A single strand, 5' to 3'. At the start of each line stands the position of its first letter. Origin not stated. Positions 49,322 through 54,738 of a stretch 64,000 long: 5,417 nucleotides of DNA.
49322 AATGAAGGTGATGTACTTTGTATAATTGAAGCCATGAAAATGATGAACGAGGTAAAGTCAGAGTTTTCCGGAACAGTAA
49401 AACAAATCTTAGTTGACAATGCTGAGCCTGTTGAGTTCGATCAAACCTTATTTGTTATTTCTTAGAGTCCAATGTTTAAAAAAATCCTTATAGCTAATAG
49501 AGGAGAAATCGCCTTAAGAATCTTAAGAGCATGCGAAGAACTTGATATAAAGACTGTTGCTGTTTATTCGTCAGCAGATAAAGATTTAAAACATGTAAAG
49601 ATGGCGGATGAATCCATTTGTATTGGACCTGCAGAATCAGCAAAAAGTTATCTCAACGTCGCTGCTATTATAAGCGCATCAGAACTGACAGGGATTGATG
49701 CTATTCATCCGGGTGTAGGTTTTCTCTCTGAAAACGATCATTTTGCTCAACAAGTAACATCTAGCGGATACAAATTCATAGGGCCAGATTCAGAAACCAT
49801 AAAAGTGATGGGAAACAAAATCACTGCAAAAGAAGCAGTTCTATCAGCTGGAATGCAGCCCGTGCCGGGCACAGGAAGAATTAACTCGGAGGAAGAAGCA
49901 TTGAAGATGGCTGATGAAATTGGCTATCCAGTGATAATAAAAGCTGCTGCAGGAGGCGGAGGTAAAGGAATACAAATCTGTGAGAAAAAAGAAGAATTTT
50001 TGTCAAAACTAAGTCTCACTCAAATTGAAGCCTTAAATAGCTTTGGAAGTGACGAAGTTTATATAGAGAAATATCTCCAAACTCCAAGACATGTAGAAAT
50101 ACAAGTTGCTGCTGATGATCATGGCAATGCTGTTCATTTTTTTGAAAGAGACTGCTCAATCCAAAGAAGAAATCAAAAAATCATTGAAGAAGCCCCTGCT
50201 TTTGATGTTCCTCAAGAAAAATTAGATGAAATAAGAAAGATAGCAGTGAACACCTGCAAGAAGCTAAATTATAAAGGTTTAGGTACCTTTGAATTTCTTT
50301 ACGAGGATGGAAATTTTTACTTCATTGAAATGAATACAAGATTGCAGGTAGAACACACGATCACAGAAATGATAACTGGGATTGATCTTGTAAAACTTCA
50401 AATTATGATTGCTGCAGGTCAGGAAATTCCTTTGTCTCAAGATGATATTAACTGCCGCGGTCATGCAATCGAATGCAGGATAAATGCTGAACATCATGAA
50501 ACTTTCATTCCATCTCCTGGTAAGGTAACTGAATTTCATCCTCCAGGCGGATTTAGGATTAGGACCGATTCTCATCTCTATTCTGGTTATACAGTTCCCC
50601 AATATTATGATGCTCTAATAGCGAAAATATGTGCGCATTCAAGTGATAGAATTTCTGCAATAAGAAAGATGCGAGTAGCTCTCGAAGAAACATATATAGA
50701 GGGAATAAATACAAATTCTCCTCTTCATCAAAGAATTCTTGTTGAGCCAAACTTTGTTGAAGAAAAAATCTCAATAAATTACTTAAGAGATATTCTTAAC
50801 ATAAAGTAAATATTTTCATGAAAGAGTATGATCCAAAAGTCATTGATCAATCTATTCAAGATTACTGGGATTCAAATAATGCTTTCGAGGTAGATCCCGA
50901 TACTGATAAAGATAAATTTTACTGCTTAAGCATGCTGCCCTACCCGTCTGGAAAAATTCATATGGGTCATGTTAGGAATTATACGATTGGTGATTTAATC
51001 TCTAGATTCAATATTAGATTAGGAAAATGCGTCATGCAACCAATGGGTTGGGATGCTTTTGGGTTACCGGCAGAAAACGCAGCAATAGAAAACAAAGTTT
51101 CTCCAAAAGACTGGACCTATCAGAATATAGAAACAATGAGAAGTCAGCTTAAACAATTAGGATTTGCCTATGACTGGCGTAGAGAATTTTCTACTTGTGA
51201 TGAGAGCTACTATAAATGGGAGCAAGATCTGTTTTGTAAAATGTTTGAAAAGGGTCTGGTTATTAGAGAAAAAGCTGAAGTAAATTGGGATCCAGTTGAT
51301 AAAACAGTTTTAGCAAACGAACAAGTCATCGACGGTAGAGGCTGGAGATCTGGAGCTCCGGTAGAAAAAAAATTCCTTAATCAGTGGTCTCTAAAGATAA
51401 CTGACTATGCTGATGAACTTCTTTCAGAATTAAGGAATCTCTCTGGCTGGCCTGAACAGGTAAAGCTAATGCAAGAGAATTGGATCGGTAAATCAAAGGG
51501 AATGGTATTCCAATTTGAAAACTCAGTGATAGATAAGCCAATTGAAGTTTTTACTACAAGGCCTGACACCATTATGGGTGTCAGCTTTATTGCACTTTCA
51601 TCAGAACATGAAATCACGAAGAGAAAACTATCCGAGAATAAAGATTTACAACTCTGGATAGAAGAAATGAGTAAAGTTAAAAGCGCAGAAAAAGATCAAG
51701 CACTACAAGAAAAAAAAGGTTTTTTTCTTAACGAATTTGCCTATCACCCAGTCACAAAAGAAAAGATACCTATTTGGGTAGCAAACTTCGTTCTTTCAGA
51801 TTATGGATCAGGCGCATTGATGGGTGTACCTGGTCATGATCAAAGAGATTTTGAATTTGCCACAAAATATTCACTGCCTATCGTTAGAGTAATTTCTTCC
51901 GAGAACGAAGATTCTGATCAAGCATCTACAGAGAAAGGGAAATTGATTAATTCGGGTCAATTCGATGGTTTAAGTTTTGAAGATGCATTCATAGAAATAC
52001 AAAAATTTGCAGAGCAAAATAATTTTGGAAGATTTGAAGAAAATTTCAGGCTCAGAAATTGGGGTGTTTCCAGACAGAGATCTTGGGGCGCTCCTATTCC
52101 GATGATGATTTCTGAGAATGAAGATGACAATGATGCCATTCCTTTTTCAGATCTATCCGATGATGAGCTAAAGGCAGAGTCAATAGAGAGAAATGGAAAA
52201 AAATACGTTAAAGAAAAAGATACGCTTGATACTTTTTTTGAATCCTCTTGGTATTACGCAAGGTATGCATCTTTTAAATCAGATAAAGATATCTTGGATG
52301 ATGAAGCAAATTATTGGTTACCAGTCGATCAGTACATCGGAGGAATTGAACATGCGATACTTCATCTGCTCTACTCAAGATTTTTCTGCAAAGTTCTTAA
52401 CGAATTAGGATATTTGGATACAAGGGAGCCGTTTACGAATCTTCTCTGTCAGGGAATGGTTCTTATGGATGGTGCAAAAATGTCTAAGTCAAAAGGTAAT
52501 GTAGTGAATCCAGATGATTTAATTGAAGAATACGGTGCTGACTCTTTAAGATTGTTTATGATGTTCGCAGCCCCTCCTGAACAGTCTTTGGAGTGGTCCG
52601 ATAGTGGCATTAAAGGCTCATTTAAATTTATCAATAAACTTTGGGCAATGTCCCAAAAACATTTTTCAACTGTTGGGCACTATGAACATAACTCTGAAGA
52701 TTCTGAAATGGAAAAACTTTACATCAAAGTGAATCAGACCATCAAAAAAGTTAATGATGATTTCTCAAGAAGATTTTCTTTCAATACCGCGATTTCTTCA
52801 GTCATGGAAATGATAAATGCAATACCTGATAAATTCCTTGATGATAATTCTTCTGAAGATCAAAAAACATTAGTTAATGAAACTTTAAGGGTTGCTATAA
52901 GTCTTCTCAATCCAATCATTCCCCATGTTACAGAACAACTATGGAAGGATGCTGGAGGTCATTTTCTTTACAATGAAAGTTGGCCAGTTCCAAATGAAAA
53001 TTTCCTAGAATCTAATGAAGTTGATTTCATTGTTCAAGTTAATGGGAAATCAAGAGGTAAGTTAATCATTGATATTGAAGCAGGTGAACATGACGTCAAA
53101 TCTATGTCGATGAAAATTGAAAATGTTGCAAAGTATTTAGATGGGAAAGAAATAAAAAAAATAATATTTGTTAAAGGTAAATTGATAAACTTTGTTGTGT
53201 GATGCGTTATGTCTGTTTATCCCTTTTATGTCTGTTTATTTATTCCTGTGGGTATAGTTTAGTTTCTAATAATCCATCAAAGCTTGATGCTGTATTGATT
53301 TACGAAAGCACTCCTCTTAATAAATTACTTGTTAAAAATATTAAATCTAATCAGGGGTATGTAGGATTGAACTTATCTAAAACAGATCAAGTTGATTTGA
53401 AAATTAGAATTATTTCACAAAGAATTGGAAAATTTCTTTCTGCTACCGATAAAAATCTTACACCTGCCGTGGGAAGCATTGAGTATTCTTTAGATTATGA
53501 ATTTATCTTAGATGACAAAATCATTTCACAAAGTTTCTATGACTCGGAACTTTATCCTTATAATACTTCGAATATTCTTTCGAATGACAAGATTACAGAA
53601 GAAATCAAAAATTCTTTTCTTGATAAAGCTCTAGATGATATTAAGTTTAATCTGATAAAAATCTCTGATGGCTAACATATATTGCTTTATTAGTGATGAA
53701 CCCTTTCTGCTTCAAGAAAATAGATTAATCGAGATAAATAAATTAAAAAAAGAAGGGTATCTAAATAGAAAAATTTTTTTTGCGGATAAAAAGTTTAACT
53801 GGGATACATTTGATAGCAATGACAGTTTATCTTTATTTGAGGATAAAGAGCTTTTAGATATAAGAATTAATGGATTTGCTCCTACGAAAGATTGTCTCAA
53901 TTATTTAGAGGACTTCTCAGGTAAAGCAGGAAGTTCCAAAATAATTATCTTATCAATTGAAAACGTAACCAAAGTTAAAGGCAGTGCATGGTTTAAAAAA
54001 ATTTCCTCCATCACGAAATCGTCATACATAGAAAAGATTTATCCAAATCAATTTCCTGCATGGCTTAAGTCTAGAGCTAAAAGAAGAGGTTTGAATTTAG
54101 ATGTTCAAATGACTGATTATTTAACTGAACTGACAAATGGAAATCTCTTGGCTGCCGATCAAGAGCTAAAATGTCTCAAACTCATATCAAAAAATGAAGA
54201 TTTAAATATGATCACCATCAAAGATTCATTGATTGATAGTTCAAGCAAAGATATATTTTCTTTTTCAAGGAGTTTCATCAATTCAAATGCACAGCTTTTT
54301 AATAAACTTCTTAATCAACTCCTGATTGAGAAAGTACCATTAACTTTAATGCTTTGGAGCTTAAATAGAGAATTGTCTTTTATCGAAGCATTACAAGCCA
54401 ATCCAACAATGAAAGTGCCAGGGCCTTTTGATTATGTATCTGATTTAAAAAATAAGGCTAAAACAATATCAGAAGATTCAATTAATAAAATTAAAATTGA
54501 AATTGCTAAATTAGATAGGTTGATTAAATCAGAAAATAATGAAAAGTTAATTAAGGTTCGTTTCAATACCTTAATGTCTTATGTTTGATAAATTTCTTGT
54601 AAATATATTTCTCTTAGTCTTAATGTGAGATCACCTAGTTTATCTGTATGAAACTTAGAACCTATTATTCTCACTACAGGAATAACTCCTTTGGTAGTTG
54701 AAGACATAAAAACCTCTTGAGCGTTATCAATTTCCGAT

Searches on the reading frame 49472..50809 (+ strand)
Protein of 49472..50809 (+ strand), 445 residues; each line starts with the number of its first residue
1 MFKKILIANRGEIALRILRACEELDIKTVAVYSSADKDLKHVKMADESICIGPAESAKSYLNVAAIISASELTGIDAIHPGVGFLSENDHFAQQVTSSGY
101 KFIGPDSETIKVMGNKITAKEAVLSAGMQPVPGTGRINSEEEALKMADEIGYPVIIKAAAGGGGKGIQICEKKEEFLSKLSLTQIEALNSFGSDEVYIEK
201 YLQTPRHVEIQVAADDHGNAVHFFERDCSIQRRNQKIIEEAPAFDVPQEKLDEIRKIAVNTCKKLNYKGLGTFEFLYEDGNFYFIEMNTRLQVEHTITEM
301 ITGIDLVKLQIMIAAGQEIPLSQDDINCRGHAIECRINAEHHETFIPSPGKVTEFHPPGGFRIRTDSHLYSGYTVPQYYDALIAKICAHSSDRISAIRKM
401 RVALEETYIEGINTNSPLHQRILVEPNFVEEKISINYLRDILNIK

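Call 36: search_protein_families(library=pfam, proteins=[window:49472-50809:+], max_evalue=0.00001)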
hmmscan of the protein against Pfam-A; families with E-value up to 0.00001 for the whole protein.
window:49472-50809:+ (445 aa): 7 families
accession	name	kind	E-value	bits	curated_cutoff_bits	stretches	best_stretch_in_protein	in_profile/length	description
PF02786.22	CPSase_L_D2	-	5.3e-72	242.2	19.8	1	116-320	2-209/211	Carbamoyl-phosphate synthase L chain, ATP binding domain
PF00289.28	Biotin_carb_N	-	3.4e-44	150.2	25.5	1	1-110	1-110/110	Biotin carboxylase, N-terminal domain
PF02785.25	Biotin_carb_C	-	2.2e-34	118.2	32.4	1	334-439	1-107/108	Biotin carboxylase C-terminal domain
PF02222.28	ATP-grasp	-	7.4e-13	49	27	1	130-290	9-162/179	ATP-grasp domain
PF07478.18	Dala_Dala_lig_C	-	2.1e-10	40.9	24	1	139-289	24-174/204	D-ala D-ala ligase C-terminus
PF02655.19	ATP-grasp_3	-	1.8e-07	31.8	23.2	1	116-292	4-158/160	ATP-grasp domain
PF08443.16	RimK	-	1.2e-06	28.7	21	1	129-308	16-182/188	RimK-like ATP-grasp domain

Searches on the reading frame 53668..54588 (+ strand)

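Call 36: search_protein_families(library=pfam, proteins=[window:53668-54588:+], max_evalue=0.00001)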
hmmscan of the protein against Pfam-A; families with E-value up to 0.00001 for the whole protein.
window:53668-54588:+ (306 aa): 0 families

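Call 55: search_protein_families(library=pfam, proteins=[window:53668-54588:+], max_evalue=0.01)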
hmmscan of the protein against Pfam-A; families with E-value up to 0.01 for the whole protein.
window:53668-54588:+ (306 aa): 0 families

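Call 99: search_protein_families(library=ncbifam, proteins=[window:53668-54588:+], max_evalue=0.01)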
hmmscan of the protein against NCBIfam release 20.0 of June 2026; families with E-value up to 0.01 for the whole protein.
window:53668-54588:+ (306 aa): 1 family
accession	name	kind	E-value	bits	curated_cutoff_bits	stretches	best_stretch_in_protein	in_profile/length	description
TIGR01128.2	holA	equivalog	3.9e-34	118.4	80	1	4-291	1-303/316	DNA polymerase III subunit delta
